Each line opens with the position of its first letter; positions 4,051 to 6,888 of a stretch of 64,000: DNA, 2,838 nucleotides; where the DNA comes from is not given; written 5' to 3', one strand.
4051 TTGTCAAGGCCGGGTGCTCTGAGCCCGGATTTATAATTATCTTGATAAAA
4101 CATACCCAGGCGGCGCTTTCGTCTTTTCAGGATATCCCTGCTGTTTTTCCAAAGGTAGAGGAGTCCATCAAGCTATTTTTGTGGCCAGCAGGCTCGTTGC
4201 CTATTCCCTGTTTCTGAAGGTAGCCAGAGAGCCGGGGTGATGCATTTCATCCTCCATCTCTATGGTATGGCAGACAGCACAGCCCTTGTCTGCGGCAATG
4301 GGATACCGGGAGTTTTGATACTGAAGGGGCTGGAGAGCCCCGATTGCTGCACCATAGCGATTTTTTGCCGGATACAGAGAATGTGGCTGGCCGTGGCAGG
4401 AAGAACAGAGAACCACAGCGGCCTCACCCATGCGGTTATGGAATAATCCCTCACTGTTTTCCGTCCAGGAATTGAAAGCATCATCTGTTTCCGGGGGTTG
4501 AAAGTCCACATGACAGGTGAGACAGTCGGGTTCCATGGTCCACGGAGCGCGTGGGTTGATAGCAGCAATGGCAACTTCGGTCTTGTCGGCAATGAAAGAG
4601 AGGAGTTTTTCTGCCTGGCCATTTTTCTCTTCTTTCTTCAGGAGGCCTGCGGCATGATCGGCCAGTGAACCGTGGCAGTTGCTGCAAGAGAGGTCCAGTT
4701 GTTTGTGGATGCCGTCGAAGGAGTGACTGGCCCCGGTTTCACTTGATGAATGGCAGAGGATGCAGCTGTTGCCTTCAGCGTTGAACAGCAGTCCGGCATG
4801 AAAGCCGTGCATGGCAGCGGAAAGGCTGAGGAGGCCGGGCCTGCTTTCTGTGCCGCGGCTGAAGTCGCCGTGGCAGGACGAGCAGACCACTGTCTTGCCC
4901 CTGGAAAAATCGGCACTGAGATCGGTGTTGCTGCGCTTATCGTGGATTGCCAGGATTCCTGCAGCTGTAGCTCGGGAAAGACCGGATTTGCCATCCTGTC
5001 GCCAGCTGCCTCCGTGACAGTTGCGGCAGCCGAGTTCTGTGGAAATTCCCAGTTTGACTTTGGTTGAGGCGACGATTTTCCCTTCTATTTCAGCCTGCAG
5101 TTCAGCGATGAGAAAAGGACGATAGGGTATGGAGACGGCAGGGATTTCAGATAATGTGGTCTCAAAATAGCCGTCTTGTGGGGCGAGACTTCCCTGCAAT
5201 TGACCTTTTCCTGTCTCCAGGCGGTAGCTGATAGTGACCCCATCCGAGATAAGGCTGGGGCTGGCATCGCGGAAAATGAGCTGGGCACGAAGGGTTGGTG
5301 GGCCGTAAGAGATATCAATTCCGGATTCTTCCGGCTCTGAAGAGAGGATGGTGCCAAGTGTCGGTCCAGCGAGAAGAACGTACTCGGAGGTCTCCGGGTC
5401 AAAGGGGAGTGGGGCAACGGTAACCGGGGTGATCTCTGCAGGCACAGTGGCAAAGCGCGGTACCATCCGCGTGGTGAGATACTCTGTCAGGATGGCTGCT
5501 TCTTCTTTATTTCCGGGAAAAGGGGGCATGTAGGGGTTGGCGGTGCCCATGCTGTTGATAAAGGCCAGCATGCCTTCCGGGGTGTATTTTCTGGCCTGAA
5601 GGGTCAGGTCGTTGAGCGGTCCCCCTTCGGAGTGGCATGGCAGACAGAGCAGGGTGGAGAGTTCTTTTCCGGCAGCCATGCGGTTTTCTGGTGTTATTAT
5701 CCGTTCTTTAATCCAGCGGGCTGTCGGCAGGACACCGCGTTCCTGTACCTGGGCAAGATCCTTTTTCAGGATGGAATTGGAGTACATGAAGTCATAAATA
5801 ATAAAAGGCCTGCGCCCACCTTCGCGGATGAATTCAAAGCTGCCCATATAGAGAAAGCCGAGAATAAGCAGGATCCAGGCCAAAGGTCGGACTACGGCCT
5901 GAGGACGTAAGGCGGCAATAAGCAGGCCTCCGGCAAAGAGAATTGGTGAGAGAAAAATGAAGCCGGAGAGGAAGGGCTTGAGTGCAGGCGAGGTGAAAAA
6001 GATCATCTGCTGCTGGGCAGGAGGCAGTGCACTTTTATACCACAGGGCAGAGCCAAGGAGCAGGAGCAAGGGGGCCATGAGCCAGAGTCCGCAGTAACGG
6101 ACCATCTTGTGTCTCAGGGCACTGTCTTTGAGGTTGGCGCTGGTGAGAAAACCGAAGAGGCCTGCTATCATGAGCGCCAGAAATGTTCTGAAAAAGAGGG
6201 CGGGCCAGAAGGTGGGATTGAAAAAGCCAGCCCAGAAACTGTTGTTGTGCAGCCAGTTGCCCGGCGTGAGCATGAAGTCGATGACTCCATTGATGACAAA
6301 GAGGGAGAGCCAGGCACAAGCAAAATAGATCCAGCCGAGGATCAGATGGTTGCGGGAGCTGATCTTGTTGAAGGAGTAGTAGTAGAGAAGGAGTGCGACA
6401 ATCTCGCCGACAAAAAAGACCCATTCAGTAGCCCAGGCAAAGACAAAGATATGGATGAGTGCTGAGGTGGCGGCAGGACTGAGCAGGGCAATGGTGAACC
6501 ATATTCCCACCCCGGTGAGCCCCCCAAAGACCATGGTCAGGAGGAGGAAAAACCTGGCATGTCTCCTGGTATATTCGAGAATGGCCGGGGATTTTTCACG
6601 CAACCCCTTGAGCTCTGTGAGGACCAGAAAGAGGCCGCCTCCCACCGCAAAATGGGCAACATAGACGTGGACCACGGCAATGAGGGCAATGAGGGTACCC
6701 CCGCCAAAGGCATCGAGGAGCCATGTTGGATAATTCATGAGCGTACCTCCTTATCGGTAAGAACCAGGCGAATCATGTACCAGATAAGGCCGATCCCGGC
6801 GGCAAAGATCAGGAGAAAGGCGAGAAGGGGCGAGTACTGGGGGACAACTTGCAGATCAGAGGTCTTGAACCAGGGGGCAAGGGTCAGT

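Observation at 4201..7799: Two-subunit polytopic membrane module with a fused class-I c + seven-haem periplasmic tail, possibly an uncharacterised cytochrome-bd-superfamily relative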

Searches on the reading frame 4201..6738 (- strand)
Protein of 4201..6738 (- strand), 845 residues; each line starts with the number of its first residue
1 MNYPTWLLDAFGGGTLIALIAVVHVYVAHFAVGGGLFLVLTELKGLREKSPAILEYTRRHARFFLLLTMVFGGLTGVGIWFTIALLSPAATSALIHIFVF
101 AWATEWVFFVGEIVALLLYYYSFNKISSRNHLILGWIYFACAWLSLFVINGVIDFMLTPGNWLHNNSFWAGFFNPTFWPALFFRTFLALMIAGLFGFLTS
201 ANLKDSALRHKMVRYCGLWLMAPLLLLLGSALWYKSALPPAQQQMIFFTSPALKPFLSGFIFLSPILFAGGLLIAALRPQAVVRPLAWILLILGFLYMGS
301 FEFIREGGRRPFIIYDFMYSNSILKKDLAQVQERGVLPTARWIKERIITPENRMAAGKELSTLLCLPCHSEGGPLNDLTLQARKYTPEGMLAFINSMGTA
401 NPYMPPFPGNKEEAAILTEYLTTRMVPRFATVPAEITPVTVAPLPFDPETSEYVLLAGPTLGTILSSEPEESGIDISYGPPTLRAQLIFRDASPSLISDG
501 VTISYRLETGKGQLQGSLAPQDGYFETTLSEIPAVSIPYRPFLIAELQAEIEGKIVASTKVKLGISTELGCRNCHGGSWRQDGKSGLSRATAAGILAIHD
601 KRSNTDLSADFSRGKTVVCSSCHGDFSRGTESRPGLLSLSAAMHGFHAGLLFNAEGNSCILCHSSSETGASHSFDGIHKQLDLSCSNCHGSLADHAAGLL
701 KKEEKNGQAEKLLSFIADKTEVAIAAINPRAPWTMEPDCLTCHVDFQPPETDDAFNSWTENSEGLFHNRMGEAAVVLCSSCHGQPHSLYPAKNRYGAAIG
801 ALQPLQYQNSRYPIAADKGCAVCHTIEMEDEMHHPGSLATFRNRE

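Call 3: search_protein_families(library=pfam, proteins=[window:4201-6738:-], max_evalue=1)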
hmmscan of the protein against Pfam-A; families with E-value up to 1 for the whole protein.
window:4201-6738:- (845 aa): 11 families
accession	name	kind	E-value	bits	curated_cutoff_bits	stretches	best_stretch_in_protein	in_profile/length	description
PF22113.1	Mtrc-MtrF_II-IV_dom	-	4.5e-11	43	30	2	735-831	80-173/176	Outer membrane cytochrome MtrC/MtrF-like, domains II/IV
PF01654.22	Cyt_bd_oxida_I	-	1.4e-10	40.8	26.2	1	17-198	6-194/418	Cytochrome bd terminal oxidase subunit I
PF14537.11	Cytochrom_c3_2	-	2.8e-08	34.5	25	2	736-827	6-67/79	Cytochrome c3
PF14522.11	Cytochrome_C7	-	7.3e-07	29.4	24.8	0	655-743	12-66/67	Cytochrome c7 and related cytochrome c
PF13442.11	Cytochrome_CBB3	-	0.00038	21.2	27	1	353-421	2-68/68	Cytochrome C oxidase, cbb3-type, subunit III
PF22678.1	Cytochrom_c_NrfB-like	-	0.0018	19.2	27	1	619-691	1-67/89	Cytochrome c-type protein NrfB-like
PF13435.11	Cytochrome_C554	-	0.19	13.1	20.8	0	722-783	34-84/84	Cytochrome c554 and c-prime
PF02335.20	Cytochrom_C552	-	0.2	11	24.1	1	561-626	118-178/438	Cytochrome c552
PF07102.17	YbcO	-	0.51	10.8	29.9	0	653-708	21-76/92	Putative nuclease YbcO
PF00684.25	DnaJ_CXXCXGXG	-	0.85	10.4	32.7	0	657-691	16-50/65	DnaJ central domain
PF02085.21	Cytochrom_CIII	-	0.98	10.2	22.9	1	654-696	44-89/101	Class III cytochrome C family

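Call 4: search_protein_families(library=ncbifam, proteins=[window:4201-6738:-], max_evalue=1)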
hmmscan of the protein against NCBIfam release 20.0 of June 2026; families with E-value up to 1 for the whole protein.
window:4201-6738:- (845 aa): 10 families
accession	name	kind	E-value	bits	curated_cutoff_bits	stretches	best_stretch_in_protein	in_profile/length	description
TIGR03508.1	decahem_SO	subfamily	8.7e-07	28.7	192.2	2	614-704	32-116/258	DmsE family decaheme c-type cytochrome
TIGR03507.1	decahem_SO1788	subfamily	0.00013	20.6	209.3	2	738-827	578-663/672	OmcA/MtrC family decaheme c-type cytochrome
NF041028.1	decahem_GSU2203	exception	0.00014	21.2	325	1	609-705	59-148/317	GSU2203 family decaheme c-type cytochrome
NF040943.1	cytoc3_ExtM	equivalog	0.00056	18.3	800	1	653-695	262-305/599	selenite/tellurite reduction operon c-type cytochrome ExtM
NF008659.0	PRK11659.1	equivalog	0.00063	19.5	184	1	569-691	47-144/188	cytochrome c nitrite reductase pentaheme subunit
NF043010.1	Cyt554_Nsmonas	equivalog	0.0015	18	400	1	668-788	22-121/238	cytochrome c-550 CycA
NF008339.0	PRK11125.1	equivalog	0.0027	16.4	595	1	565-626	161-223/487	ammonia-forming cytochrome c nitrite reductase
TIGR03153.1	cytochr_NrfH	equivalog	0.0048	17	134.2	1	653-782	25-133/138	cytochrome c nitrite reductase small subunit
NF041198.1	UshA_like_PCGU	equivalog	0.77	8.3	275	2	658-702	444-492/519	UshA-like (seleno)protein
NF033196.2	c_type_nonphoto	exception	0.79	9.9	70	0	663-744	8-92/98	c-type cytochrome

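Call 9: search_solved_structures(query=window:4201-6738:-, max_evalue=1, show_alignments=3)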
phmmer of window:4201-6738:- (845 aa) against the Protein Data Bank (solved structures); distinct sequences matched with E-value up to 1: 1.
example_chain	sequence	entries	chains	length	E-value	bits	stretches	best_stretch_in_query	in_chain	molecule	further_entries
5doq_A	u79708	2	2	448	0.0015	19.7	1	17-166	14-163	Bd-type quinol oxidase subunit I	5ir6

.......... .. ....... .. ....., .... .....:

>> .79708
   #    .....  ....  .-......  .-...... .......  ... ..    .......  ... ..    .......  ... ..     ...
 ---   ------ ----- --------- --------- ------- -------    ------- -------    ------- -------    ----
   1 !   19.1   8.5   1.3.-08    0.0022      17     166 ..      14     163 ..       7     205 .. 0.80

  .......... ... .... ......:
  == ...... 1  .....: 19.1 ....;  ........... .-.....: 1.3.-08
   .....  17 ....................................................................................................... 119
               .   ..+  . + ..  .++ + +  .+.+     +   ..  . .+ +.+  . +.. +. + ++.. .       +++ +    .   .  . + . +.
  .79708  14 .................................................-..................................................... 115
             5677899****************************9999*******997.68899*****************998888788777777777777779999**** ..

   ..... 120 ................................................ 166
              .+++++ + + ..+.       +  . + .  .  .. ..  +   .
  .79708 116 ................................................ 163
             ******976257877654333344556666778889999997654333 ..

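Call 11: find_homologous_proteins(query=window:4201-6738:-, max_evalue=0.00001)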
Query window:4201-6738:- (845 aa): 4172 proteins with E <= 0.00001 among 8000 candidates; the best 120 are listed.
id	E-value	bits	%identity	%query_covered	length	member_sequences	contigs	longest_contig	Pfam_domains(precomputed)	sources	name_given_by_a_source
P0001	0.0e+0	1802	91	100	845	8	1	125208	PF14537.12,PF14522.12,PF01654.23,PF22113.2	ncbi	-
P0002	0.0e+0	1663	83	100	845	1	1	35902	PF14537.12,PF14522.12,PF01654.23,PF22113.2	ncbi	-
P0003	0.0e+0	1639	82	100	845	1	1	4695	PF14537.12,PF14522.12,PF01654.23,PF22113.2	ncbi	-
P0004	0.0e+0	1596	79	100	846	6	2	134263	PF14537.12,PF14522.12,PF01654.23,PF22113.2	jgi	jgi:cytochrome bd-type quinol oxidase subunit 1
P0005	0.0e+0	1577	78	100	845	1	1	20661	PF14537.12,PF14522.12,PF01654.23,PF22113.2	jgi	jgi:hypothetical protein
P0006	0.0e+0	1576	77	100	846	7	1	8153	PF14537.12,PF14522.12,PF01654.23,PF22113.2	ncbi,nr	ncbi:MAG: cytochrome ubiquinol oxidase subunit I [Thermodesulfobacteriota bacterium]|nr:cytochrome u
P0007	0.0e+0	1571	77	100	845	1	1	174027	PF14537.12,PF14522.12,PF01654.23,PF22113.2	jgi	jgi:bd-type cytochrome oxidase subunit I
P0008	0.0e+0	1570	77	100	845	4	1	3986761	PF14537.12,PF14522.12,PF01654.23,PF22113.2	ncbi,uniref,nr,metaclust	ncbi:hypothetical protein UWK_01527 [Desulfocapsa sulfexigens DSM 10523]|uniref:Uncharacterized prot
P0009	0.0e+0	1561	77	100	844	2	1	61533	PF14537.12,PF14522.12,PF01654.23,PF22113.2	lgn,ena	-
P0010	0.0e+0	1559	76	100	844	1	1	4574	PF14522.12,PF01654.23,PF22113.2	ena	-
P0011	0.0e+0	1555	76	100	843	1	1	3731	PF14537.12,PF14522.12,PF01654.23,PF22113.2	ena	-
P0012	0.0e+0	1535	75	100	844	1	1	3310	PF14537.12,PF14522.12,PF01654.23,PF22113.2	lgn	-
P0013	0.0e+0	1534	75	100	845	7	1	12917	PF14537.12,PF14522.12,PF01654.23,PF22113.2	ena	-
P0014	0.0e+0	1532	75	100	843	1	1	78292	PF14537.12,PF14522.12,PF01654.23,PF22113.2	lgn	-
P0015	0.0e+0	1529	75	100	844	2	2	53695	PF14537.12,PF14522.12,PF01654.23,PF22113.2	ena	-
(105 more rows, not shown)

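Call 26: find_related_loci(query=A1, collection=genome_contigs, flank=8000)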
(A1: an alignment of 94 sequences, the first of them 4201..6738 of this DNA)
Query A1 (845 aa) in genome_contigs; peptide patterns used: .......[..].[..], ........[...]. (x = any residue, [..] = any of these).
599 stretches matched a pattern (row limit reached: there are more); 534 encode a relative of the query (tblastn E <= 1e-3); the best 80 are kept; 80 distinct loci.
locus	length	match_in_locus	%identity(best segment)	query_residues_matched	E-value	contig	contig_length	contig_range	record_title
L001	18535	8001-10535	86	1-845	0e+0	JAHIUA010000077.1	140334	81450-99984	MAG: Proteobacteria bacterium isolate MM_PC_MetaG.mb.230 MM_PC_MetaG.mb.230_k141_1374638, whole genome shotgun sequence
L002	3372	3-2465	83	25-845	0e+0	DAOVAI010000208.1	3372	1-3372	MAG TPA_asm: Pseudomonadota bacterium isolate CSMAG_975 CSMAG_975_k141_4340150_length_3372_cov_9.9387, whole genome shot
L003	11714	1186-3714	75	1-845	0e+0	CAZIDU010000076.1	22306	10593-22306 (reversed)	MAG TPA_asm: uncultured Desulfocapsa sp. isolate binchicken_co243_282 genome assembly, contig: NODE_1735_length_22306_co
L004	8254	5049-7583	74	1-845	0e+0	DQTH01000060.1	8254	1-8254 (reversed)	MAG TPA_asm: Desulfocapsa sulfexigens isolate SZUA-1410 k95_275350, whole genome shotgun sequence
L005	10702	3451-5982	73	1-844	0e+0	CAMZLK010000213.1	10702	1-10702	uncultured Desulfocapsa sp. isolate TAG_MAG_00006 genome assembly, contig: TAG_MAG_00006_000000000033, whole genome shot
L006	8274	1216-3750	73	1-845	0e+0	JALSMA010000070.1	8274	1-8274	MAG: Desulfobulbaceae bacterium isolate 355-202_metabat2_scaf2bin.066 355-202_scaffold_6069_c1, whole genome shotgun seq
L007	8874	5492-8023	71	1-845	0e+0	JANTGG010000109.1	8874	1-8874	MAG: Desulfocapsa sp. isolate bin10051 c_000000009086, whole genome shotgun sequence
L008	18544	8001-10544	64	1-845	0e+0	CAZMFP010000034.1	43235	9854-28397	MAG TPA_asm: uncultured Desulfocapsaceae bacterium isolate SRP167671_co2_271 genome assembly, contig: NODE_1105_length_4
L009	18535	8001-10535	64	1-844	0e+0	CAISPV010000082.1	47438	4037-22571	MAG: uncultured Desulfobulbaceae bacterium isolate MJ-2014_bin-0326 genome assembly, contig: bin-0326:082/124, whole gen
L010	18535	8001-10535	65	1-844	0e+0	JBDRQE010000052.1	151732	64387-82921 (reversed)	MAG: Pseudomonadota bacterium isolate MEGAHIT-group-2.20 k141_481207, whole genome shotgun sequence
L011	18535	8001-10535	64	1-844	0e+0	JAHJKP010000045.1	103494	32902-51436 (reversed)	MAG: Proteobacteria bacterium isolate Modern_marine_rock_biofilm.mb.87 Modern_marine_rock.mb.87_k141_845893, whole genom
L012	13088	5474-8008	65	1-844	0e+0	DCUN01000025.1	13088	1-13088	MAG TPA_asm: Desulfobulbaceae bacterium UBA2213 UBA2213_contig_1320, whole genome shotgun sequence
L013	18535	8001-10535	64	1-844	0e+0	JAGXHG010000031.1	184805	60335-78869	MAG: Desulfobulbaceae bacterium isolate LH_M57 k141_1123457, whole genome shotgun sequence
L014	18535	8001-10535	64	1-844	0e+0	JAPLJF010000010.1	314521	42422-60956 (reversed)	MAG: Deltaproteobacteria bacterium isolate LacPavin_0920_WC70_MAG_51_65 LacPavin_0920_WC70_scaffold_481325, whole genome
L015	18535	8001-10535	64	1-844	0e+0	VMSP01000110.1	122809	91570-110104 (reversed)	MAG: Desulfocapsa sp. isolate N3_15 k141_87595, whole genome shotgun sequence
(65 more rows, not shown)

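Call 30: find_encoding_contigs(protein=P0008, flank=10000, max_places=2)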
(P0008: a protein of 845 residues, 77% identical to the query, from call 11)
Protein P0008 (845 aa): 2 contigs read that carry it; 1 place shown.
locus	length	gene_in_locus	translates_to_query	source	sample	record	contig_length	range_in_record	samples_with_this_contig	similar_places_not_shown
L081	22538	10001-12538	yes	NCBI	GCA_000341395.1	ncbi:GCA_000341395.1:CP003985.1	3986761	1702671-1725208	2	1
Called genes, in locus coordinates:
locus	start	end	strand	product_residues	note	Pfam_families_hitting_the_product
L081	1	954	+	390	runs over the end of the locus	PF00528:BPD_transp_1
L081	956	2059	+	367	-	PF00528:BPD_transp_1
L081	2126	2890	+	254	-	PF00005:ABC_tran, PF02463:SMC_N (faint), PF13304:AAA_21 (weak)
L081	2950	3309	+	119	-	-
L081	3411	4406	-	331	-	PF14057:GGGtGRT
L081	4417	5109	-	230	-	-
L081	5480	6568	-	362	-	-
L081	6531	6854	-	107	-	-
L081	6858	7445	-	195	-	PF02922:CBM_48 (weak), PF16561:AMPK1_CBM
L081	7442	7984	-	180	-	PF08281:Sigma70_r4_2, PF04545:Sigma70_r4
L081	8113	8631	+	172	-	PF00578:AhpC-TSA, PF08534:Redoxin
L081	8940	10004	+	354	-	-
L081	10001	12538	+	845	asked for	PF01654:Cyt_bd_oxida_I, PF14522:Cytochrome_C7 (faint), PF14537:Cytochrom_c3_2 (faint), PF22113:Mtrc-MtrF_II-IV_dom (weak)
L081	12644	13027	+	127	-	-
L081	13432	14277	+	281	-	PF00005:ABC_tran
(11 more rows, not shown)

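Call 38: predict_structure(alignment_id=A1)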
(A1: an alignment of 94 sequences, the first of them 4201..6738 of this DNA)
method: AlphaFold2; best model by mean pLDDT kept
length: 845 residues; sequences in the alignment: 94
mean_pLDDT: 86.2   pTM: 0.80
mean pLDDT of the five models: 86.2, 84.5, 82.8, 80.9, 77.8
residues with pLDDT >= 90: 391; 70-90: 393; 50-70: 43; < 50: 18
segments of 3 or more residues with pLDDT < 50: 1-13, 87-91
pLDDT, mean of each block of 10 residues (from residue 1): 46 60 81 90 93 92 88 80 55 64 86 93 91 94 91 78 83 89 90 86 88 90 89 87 78 76 75 85 78 74 70 75 84 89 84 92 70 77 88 86 83 93 80 82 92 96 93 96 96 92 95 95 95 89 96 96 94 90 90 95 93 96 94 94 93 74 87 88 89 95 89 91 93 89 81 90 90 86 91 90 95 89 87 77 75
secondary structure, 60 per line:
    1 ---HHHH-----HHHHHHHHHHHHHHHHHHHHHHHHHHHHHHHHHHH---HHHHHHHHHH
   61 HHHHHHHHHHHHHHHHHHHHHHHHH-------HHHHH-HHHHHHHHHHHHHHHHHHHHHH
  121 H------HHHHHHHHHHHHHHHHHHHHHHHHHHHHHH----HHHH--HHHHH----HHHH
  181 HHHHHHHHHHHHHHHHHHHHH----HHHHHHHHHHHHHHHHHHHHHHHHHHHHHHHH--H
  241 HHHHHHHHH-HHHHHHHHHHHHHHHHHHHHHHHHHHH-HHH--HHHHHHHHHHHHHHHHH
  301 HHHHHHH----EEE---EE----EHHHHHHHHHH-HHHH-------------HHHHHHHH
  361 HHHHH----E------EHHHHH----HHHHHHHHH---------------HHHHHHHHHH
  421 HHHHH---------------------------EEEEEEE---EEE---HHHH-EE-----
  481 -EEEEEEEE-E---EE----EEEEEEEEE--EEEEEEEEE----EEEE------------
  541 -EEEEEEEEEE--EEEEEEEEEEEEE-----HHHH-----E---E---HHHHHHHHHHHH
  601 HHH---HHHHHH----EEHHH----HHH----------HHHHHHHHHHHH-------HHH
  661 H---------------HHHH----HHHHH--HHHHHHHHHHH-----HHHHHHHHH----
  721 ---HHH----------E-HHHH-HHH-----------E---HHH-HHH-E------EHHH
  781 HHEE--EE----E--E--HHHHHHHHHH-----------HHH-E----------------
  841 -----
elements in order (helices of 4 or more, strands of 3 or more residues): H4-7 H13-47 H51-85 H93-97 H99-121 H128-157 H162-165 H168-172 H177-201 H206-237 H240-249 H251-277 H284-307 E312-314 H325-334 H336-339 H353-365 H378-382 H387-395 H411-425 E453-459 E463-465 H469-472 E482-489 E501-509 E512-520 E525-528 E542-551 E554-566 H572-575 H589-603 H607-612 H639-650 H658-661 H677-680 H685-689 H692-702 H708-716 H739-742 H778-782 H799-808
